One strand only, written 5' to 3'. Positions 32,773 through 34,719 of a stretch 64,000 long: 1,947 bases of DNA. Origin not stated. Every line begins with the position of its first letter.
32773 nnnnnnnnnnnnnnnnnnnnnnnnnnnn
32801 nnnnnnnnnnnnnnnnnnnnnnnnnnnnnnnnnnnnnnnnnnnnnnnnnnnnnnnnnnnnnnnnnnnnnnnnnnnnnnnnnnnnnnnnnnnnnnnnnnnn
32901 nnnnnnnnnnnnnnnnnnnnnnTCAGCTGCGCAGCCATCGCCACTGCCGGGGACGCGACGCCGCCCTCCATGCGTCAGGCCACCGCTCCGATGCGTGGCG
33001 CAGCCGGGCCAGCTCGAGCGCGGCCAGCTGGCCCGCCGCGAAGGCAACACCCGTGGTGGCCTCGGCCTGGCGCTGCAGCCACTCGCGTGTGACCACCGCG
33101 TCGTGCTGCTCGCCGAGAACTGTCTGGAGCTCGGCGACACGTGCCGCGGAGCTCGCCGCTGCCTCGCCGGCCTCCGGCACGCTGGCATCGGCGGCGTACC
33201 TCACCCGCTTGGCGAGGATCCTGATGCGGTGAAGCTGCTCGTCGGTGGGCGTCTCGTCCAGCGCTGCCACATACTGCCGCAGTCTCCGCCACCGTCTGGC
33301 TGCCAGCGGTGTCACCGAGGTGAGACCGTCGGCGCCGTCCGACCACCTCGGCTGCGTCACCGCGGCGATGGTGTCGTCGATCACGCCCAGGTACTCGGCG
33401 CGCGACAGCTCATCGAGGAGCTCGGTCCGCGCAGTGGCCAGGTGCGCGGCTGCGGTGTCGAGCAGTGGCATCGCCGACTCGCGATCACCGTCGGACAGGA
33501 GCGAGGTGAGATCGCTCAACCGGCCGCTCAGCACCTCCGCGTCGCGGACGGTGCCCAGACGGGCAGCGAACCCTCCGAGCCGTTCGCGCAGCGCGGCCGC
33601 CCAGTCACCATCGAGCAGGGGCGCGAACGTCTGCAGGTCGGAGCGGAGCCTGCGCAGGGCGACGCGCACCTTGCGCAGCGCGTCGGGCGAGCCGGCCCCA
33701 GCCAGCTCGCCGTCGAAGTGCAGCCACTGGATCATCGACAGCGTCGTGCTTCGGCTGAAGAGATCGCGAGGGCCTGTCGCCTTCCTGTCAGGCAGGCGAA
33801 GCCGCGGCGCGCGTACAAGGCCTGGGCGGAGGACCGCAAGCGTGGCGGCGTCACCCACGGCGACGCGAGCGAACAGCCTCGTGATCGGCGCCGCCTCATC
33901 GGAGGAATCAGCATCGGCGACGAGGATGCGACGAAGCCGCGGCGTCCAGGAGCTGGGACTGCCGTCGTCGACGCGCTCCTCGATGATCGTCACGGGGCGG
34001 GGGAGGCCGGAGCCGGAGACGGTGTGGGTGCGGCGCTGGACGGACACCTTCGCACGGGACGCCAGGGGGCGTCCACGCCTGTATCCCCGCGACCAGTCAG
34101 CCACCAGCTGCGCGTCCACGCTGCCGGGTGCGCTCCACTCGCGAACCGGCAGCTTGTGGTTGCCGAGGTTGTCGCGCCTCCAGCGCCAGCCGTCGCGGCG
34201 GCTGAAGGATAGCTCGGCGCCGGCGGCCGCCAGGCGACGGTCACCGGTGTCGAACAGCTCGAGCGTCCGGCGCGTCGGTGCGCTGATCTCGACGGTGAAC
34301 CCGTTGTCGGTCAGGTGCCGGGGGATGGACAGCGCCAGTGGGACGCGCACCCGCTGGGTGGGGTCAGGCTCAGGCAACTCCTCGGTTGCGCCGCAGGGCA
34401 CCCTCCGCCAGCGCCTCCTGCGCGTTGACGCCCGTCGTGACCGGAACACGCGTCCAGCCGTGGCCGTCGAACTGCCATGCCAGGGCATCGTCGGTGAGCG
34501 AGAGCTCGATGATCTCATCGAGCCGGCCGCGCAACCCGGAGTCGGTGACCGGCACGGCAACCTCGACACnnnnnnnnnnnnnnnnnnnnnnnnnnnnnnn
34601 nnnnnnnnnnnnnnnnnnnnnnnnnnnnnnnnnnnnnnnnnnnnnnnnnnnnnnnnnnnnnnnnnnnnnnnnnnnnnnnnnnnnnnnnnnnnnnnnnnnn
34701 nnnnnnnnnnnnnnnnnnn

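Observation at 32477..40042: Polyphosphate metabolism cluster with CHAD and histidine-phosphatase genes: SixA-like, CHAD and ppk1, then ppx, a basic protein, a ROK kinase and NUDIX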

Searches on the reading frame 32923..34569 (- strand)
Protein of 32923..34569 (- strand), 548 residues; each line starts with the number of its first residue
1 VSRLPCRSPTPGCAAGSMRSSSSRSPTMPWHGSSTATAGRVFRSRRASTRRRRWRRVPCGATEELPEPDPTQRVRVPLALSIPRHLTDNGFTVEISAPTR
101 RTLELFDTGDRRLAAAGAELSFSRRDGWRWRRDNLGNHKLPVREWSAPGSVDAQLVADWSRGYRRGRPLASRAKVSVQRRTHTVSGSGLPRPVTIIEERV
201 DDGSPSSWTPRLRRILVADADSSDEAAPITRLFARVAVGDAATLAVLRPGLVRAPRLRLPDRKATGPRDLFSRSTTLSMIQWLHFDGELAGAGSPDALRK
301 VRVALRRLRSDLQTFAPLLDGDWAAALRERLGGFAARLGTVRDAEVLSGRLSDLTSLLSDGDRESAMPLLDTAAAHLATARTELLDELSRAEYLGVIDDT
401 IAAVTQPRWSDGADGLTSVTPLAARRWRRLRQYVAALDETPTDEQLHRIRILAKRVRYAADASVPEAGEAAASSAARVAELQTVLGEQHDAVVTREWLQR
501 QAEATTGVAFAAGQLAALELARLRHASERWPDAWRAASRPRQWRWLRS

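Call 3: search_protein_families(library=pfam, proteins=[window:32923-34569:-], max_evalue=0.01)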
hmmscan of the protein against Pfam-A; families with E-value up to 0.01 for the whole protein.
window:32923-34569:- (548 aa): 1 family
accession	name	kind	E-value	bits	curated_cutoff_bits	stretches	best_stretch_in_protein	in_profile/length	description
PF05235.19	CHAD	-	8e-42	144.2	25.6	1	282-499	10-228/228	CHAD domain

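Call 4: search_protein_families(library=ncbifam, proteins=[window:32923-34569:-], max_evalue=0.01)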
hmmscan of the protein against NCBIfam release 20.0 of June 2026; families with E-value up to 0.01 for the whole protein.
window:32923-34569:- (548 aa): 0 families

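Call 24: search_solved_structures(query=window:32923-34350:-, max_evalue=1, show_alignments=1)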
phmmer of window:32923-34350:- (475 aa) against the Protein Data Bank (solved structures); distinct sequences matched with E-value up to 1: 2.
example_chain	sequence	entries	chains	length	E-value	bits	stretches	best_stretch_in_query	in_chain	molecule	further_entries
6qv7_A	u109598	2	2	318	1.7e-06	30.7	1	224-433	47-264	Uncharacterized protein | CHAD domain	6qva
3e0s_A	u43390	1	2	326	1.8e-06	30.6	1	224-433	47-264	uncharacterized protein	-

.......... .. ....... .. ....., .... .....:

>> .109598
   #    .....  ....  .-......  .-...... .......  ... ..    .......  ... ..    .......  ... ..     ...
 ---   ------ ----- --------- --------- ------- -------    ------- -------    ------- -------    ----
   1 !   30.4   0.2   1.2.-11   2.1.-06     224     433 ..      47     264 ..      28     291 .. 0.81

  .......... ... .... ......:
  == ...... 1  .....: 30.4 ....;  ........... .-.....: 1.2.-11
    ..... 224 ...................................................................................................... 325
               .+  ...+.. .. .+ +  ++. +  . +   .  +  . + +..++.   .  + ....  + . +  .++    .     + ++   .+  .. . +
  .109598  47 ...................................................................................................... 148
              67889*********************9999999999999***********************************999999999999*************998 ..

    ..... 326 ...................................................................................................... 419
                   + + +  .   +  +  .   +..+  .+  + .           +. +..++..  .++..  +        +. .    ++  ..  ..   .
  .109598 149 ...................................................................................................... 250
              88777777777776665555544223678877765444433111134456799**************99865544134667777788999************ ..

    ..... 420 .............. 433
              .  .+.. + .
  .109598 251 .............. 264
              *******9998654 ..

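Call 26: find_homologous_proteins(query=window:32923-34350:-, max_evalue=0.00001)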
Query window:32923-34350:- (475 aa): 125 proteins with E <= 0.00001 among 8000 candidates; the best 120 are listed.
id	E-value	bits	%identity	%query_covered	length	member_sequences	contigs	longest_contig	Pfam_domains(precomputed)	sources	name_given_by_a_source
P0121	0.0e+0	1015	100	100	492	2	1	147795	PF05235.20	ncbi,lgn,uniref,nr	ncbi:MAG: CHAD domain-containing protein [Candidatus Dormibacteraeota bacterium]|uniref:CHAD domain-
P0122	1.9e-200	685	70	100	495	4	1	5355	PF05235.20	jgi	jgi:CHAD domain-containing protein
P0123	1.0e-196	673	69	98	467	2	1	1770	PF05235.20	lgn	-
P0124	2.4e-195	668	66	100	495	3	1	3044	PF05235.20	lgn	-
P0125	4.6e-194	664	68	100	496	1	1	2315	PF05235.20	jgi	jgi:CHAD domain-containing protein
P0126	6.0e-193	660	68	100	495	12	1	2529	PF05235.20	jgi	jgi:CHAD domain-containing protein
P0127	1.0e-191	656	68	98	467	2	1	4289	PF05235.20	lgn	-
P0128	3.2e-189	648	70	94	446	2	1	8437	PF05235.20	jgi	jgi:CHAD domain-containing protein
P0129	1.9e-185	636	68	94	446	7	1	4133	PF05235.20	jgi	jgi:CHAD domain-containing protein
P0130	7.0e-185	634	65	100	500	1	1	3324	PF05235.20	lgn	-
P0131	1.8e-184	632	68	94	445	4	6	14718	PF05235.20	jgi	jgi:CHAD domain-containing protein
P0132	2.2e-183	629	66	100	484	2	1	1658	PF05235.20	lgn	-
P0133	5.3e-181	621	64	100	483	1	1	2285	PF05235.20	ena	-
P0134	5.5e-179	614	64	100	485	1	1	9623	PF05235.20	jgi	jgi:CHAD domain-containing protein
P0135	3.0e-173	595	62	100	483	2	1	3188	PF05235.20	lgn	-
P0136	6.0e-173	594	61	100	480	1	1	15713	PF05235.20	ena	-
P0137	1.0e-172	594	62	100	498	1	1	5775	PF05235.20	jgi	jgi:CHAD domain-containing protein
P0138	1.5e-163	563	60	100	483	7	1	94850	PF05235.20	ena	-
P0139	4.0e-163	562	60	100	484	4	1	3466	PF05235.20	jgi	jgi:CHAD domain-containing protein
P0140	1.3e-162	560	60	100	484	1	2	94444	PF05235.20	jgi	jgi:CHAD domain-containing protein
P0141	3.3e-161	556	59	100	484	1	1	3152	PF05235.20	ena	-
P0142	5.1e-161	555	59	100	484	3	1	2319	PF05235.20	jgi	jgi:CHAD domain-containing protein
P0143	7.9e-161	554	60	100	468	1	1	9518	PF05235.20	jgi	jgi:CHAD domain-containing protein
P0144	1.0e-160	554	58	100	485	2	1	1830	PF05235.20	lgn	-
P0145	3.6e-160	552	60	100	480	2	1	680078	PF05235.20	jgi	jgi:CHAD domain-containing protein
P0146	1.1e-159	551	59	100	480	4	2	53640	PF05235.20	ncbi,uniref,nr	ncbi:MAG: CHAD domain-containing protein [Candidatus Dormibacteraeota bacterium]|uniref:CHAD domain-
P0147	1.2e-158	547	59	100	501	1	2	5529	PF05235.20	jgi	jgi:CHAD domain-containing protein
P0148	6.3e-158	545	59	100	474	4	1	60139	PF05235.20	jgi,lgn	jgi:CHAD domain-containing protein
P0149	6.7e-158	545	58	100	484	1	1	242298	PF05235.20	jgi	jgi:CHAD domain-containing protein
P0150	1.3e-157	544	60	96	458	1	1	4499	PF05235.20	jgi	jgi:CHAD domain-containing protein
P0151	1.7e-157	543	59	100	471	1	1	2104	PF05235.20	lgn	-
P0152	8.7e-157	541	58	100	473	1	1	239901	PF05235.20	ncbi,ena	-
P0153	1.3e-156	540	60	100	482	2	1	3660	PF05235.20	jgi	jgi:CHAD domain-containing protein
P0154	1.3e-156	540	59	100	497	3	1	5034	PF05235.20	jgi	jgi:CHAD domain-containing protein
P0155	2.4e-156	540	58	100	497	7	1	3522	PF05235.20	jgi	jgi:CHAD domain-containing protein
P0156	4.1e-156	539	59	100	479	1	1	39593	PF05235.20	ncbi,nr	ncbi:MAG: CHAD domain-containing protein [Candidatus Dormibacteraeota bacterium]|nr:CHAD domain-cont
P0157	1.0e-155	538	59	96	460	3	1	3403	PF05235.20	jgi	jgi:CHAD domain-containing protein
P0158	1.5e-155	537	58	100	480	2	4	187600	PF05235.20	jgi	jgi:CHAD domain-containing protein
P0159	1.9e-155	537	58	100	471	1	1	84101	PF05235.20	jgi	jgi:CHAD domain-containing protein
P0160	8.6e-153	528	58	100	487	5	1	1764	PF05235.20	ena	-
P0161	1.1e-152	528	58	100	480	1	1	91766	PF05235.20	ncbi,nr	ncbi:MAG: CHAD domain-containing protein [Candidatus Dormibacteraeota bacterium]|nr:CHAD domain-cont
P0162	1.3e-151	524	57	100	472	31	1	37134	PF05235.20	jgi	jgi:CHAD domain-containing protein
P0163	7.7e-151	521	57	100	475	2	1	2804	PF05235.20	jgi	jgi:CHAD domain-containing protein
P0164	1.0e-150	521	58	100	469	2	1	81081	PF05235.20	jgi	jgi:CHAD domain-containing protein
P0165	1.2e-150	521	59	98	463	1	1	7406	PF05235.20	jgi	jgi:CHAD domain-containing protein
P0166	2.4e-150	520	57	100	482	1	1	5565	PF05235.20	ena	-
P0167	3.3e-150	519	58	100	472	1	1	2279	PF05235.20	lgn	-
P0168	3.5e-150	519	58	100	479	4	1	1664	PF05235.20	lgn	-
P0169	2.8e-149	516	57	100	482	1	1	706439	PF05235.20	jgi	jgi:CHAD domain-containing protein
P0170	1.6e-148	514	55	100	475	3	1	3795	PF05235.20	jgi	jgi:CHAD domain-containing protein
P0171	1.3e-147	511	57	100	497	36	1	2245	PF05235.20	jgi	jgi:CHAD domain-containing protein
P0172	1.5e-147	511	59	94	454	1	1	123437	PF05235.20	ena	-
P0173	3.7e-147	509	57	100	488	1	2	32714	PF05235.20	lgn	-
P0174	2.9e-141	490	55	100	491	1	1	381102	PF05235.20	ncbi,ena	-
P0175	1.6e-135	471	53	100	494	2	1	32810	PF05235.20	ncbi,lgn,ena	-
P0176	1.8e-133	464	63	77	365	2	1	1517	PF05235.20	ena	-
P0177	7.8e-132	459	60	82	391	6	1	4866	PF05235.20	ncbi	-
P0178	1.0e-116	409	49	100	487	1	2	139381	PF05235.20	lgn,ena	-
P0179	2.6e-116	408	59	75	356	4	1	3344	PF05235.20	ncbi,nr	ncbi:MAG TPA: CHAD domain-containing protein, partial [Solirubrobacteraceae bacterium]|nr:CHAD domai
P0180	6.9e-115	403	57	79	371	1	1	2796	PF05235.20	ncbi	-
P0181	8.3e-115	403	72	58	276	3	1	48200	PF05235.20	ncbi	ncbi:MAG: CHAD domain-containing protein, partial [Candidatus Dormibacter sp.]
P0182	7.5e-97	343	61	61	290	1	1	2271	PF05235.20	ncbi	ncbi:MAG TPA: CHAD domain-containing protein, partial [Solirubrobacteraceae bacterium]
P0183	1.9e-93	332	44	100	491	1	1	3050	PF05235.20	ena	-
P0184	2.9e-92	328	45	99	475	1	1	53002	PF05235.20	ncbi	ncbi:MAG: CYTH and CHAD domain-containing protein [Candidatus Dormibacteria bacterium]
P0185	8.2e-50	188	34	97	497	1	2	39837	PF01928.27,PF05235.20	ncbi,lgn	-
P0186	2.7e-49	187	35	91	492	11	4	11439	PF01928.27,PF05235.20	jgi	jgi:CHAD domain-containing protein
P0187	4.9e-48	183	39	81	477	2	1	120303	PF05235.20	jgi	-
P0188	5.9e-48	182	46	53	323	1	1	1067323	PF05235.20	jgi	jgi:CHAD domain-containing protein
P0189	1.6e-47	181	47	53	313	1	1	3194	PF05235.20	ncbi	-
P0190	2.8e-47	180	43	53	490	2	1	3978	PF05235.20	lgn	-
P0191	5.9e-46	176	33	97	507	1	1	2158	PF01928.27,PF05235.20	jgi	jgi:CHAD domain-containing protein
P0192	1.1e-45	175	33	97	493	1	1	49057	PF01928.27,PF05235.20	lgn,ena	-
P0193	6.6e-45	172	35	96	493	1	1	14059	PF01928.27,PF05235.20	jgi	jgi:CHAD domain-containing protein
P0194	2.9e-42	164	32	96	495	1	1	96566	PF01928.27,PF05235.20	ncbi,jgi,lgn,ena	jgi:CHAD domain-containing protein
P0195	8.0e-42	162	46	51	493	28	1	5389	PF01928.27,PF05235.20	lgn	-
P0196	6.2e-41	159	45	51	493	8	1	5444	PF01928.27,PF05235.20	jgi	jgi:CHAD domain-containing protein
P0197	1.2e-40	158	34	96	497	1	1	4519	PF01928.27,PF05235.20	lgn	-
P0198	1.4e-40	158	41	58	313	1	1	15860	PF05235.20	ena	-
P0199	3.4e-40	157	46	47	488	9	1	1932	PF01928.27,PF05235.20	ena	-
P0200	5.3e-40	156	45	51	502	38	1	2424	PF01928.27,PF05235.20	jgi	-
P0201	1.0e-39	155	45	53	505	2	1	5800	PF01928.27,PF05235.20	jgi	jgi:CHAD domain-containing protein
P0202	1.6e-39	155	45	51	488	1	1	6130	PF01928.27,PF05235.20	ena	-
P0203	2.0e-39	154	34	91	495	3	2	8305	PF01928.27,PF05235.20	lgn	-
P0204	3.1e-39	154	46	53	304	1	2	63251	PF05235.20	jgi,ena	jgi:CHAD domain-containing protein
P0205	8.1e-39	152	34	93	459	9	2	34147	PF05235.20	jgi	jgi:CHAD domain-containing protein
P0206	1.5e-38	151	45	51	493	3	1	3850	PF01928.27,PF05235.20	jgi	jgi:CHAD domain-containing protein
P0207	3.5e-36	144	40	51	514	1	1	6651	PF01928.27,PF05235.20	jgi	jgi:CHAD domain-containing protein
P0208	7.5e-36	142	33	84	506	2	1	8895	PF01928.27,PF05235.20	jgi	jgi:CHAD domain-containing protein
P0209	1.5e-35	141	40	53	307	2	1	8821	PF05235.20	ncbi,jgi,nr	ncbi:MAG: hypothetical protein QOJ39_2597 [Candidatus Eremiobacteraeota bacterium]|jgi:CHAD domain-c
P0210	5.8e-35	139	40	53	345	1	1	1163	PF05235.20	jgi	jgi:CHAD domain-containing protein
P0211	5.3e-33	133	32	91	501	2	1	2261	PF01928.27,PF05235.20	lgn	-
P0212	8.3e-33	132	35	75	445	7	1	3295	PF05235.20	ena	-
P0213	1.6e-32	131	40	50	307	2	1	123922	PF05235.20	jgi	jgi:CHAD domain-containing protein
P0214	5.6e-32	130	37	58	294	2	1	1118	PF05235.20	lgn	-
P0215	5.9e-32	130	32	96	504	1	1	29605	PF01928.27,PF05235.20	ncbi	-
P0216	1.1e-31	129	31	87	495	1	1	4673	PF01928.27,PF05235.20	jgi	jgi:CHAD domain-containing protein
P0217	2.5e-31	128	37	50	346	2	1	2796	PF05235.20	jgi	jgi:CHAD domain-containing protein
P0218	8.0e-31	126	37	53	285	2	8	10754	PF05235.20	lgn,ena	-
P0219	1.7e-30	125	40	53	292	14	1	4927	PF05235.20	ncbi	ncbi:MAG: CHAD domain-containing protein [Vulcanimicrobiaceae bacterium]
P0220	1.8e-30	125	33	93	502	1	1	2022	PF01928.27,PF05235.20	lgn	-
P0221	4.8e-30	123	32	77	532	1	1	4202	PF01928.27,PF05235.20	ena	-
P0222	3.1e-28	117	41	47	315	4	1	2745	PF05235.20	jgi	jgi:CHAD domain-containing protein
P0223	1.3e-25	109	32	60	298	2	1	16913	PF05235.20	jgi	jgi:CHAD domain-containing protein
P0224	3.7e-25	107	32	60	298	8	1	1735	PF05235.20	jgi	jgi:CHAD domain-containing protein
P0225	7.6e-24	103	36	47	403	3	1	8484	PF05235.20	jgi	-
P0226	4.7e-21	94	35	51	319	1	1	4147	PF05235.20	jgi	jgi:CHAD domain-containing protein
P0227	7.0e-21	93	39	54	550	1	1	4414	PF01928.27,PF05235.20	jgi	-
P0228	1.9e-18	85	34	53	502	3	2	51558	PF01928.27,PF05235.20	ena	-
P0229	4.1e-18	84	40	53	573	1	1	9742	PF01928.27,PF05235.20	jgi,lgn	jgi:CHAD domain-containing protein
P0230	3.9e-17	81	29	93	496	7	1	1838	PF01928.27,PF05235.20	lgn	-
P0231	1.1e-15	76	38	48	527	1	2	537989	PF01928.27,PF05235.20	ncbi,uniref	ncbi:CHAD domain-containing protein [Aquipuribacter nitratireducens]|uniref:CHAD domain-containing p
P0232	1.6e-13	69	32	54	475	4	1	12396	PF01928.27,PF05235.20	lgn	-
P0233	5.3e-13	67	35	52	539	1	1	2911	PF01928.27,PF05235.20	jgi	jgi:CHAD domain-containing protein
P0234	2.6e-12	65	31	61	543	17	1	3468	PF05235.20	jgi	jgi:CHAD domain-containing protein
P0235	3.0e-12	65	48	12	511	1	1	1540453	PF01928.27,PF05235.20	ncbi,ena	-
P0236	3.0e-11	61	34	43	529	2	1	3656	PF01928.27,PF05235.20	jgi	-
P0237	4.1e-11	61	28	85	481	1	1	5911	PF01928.27,PF05235.20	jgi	jgi:CHAD domain-containing protein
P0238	1.0e-9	56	33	47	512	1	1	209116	PF01928.27,PF05235.20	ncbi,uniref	ncbi:CHAD domain-containing protein [Streptomyces sp. NPDC014889]|uniref:CYTH and CHAD domain-contai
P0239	4.3e-9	54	32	51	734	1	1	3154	PF21447.4,PF01928.27,PF05235.20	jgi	jgi:CHAD domain-containing protein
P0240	1.6e-8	52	31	84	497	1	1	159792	PF01928.27,PF05235.20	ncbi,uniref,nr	ncbi:CYTH and CHAD domain-containing protein [Nocardiopsis sp. RSe5-2]|uniref:CYTH and CHAD domain-c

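Call 37: predict_structure(alignment_id=A2)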
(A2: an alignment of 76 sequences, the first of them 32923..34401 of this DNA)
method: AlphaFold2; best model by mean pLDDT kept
length: 492 residues; sequences in the alignment: 76
mean_pLDDT: 94.2   pTM: 0.91
mean pLDDT of the five models: 94.2, 93.8, 93.4, 92.9, 92.8
residues with pLDDT >= 90: 451; 70-90: 27; 50-70: 2; < 50: 12
segments of 3 or more residues with pLDDT < 50: 1-12
pLDDT, mean of each block of 10 residues (from residue 1): 35 74 97 98 97 98 97 94 91 93 95 97 97 92 95 96 82 93 92 96 95 98 97 86 97 98 98 97 97 98 97 98 96 96 98 96 96 98 97 98 97 97 98 98 98 98 98 98 97 88
secondary structure, 60 per line:
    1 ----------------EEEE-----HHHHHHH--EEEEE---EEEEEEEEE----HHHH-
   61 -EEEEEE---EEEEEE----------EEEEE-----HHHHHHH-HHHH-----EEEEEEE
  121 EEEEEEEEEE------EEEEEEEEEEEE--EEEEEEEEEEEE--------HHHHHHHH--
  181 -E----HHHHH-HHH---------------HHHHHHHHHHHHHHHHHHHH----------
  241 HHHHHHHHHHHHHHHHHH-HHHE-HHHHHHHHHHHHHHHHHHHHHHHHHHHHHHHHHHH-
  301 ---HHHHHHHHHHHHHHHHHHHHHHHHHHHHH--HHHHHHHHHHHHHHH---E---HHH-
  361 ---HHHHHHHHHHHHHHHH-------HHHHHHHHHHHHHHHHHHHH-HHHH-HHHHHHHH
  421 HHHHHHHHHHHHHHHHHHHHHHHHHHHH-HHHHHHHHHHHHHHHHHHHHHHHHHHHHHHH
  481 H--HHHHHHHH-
elements in order: E17-20 H26-32 E35-39 E43-51 H56-59 E62-67 E71-76 E87-91 H97-103 H105-108 E114-130 E137-148 E151-162 H171-178 H187-191 H211-230 H241-258 H265-299 H304-332 H335-349 H364-379 H387-406 H408-411 H413-448 H450-481 H484-491

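Call 40: fold_search(model_id=the predicted structure, library=pdb)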
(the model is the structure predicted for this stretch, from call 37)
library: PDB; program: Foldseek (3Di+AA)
matches with E <= 10: 383; with E <= 0.001: 15
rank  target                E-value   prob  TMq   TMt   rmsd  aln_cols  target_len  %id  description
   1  5a60                  2.6e-09  1.00  0.31  0.35  21.7       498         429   13  Crystal structure of full-length E. coli ygiF in complex with tripolyphosphate and two magnesium ions (released 2015-08-05)
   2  6rn5                  1.7e-08  1.00  0.47  0.79   4.0       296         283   23  PptA from Streptomyces chartreusis (released 2019-06-19)
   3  6qv7                  4.6e-08  1.00  0.52  0.77   3.2       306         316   21  Crystal structure of a CHAD domain from Chlorobium tepidum (released 2019-05-29)
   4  6qva                  9.1e-08  1.00  0.53  0.82   2.9       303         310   19  Crystal structure of a CHAD domain from Chlorobium tepidum in complex with inorganic polyphosphate (released 2019-05-29)
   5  3e0s_A                2.2e-07  1.00  0.49  0.78   3.0       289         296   21  Crystal structure of an uncharacterized protein from Chlorobium tepidum (released 2008-08-26)
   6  3e0s_B                3.2e-07  1.00  0.50  0.81   3.3       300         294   21  Crystal structure of an uncharacterized protein from Chlorobium tepidum (released 2008-08-26)
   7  3bhd_B                2.5e-05  1.00  0.25  0.50   6.5       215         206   15  Crystal structure of human thiamine triphosphatase (THTPA) (released 2007-12-11)
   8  5a64_A                4.1e-05  1.00  0.23  0.48   6.6       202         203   15  Crystal structure of mouse thiamine triphosphatase in complex with thiamine triphosphate. (released 2015-08-05)
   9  5a65_A                5.7e-05  1.00  0.26  0.53   5.4       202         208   15  Crystal structure of mouse thiamine triphosphatase in complex with thiamine diphosphate, orthophosphate and magnesium  (released 2015-08-05)
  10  6qv5                  6.5e-05  1.00  0.43  0.68   5.5       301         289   21  Crystal structure of the CHAD domain from the plant Ricinus communis (released 2019-05-29)
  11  3bhd_A                7.8e-05  1.00  0.26  0.52   5.8       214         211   15  Crystal structure of human thiamine triphosphatase (THTPA) (released 2007-12-11)
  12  5a65_B                8.9e-05  1.00  0.24  0.51   6.0       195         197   13  Crystal structure of mouse thiamine triphosphatase in complex with thiamine diphosphate, orthophosphate and magnesium  (released 2015-08-05)
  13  3tvl_A                1.7e-04  1.00  0.25  0.51   5.8       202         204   15  Complex between the human thiamine triphosphatase and triphosphate (released 2012-10-10)
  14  3tvl_B                2.8e-04  1.00  0.25  0.53   6.4       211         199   16  Complex between the human thiamine triphosphatase and triphosphate (released 2012-10-10)
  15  5a64_B                4.0e-04  1.00  0.24  0.51   6.2       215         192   12  Crystal structure of mouse thiamine triphosphatase in complex with thiamine triphosphate. (released 2015-08-05)
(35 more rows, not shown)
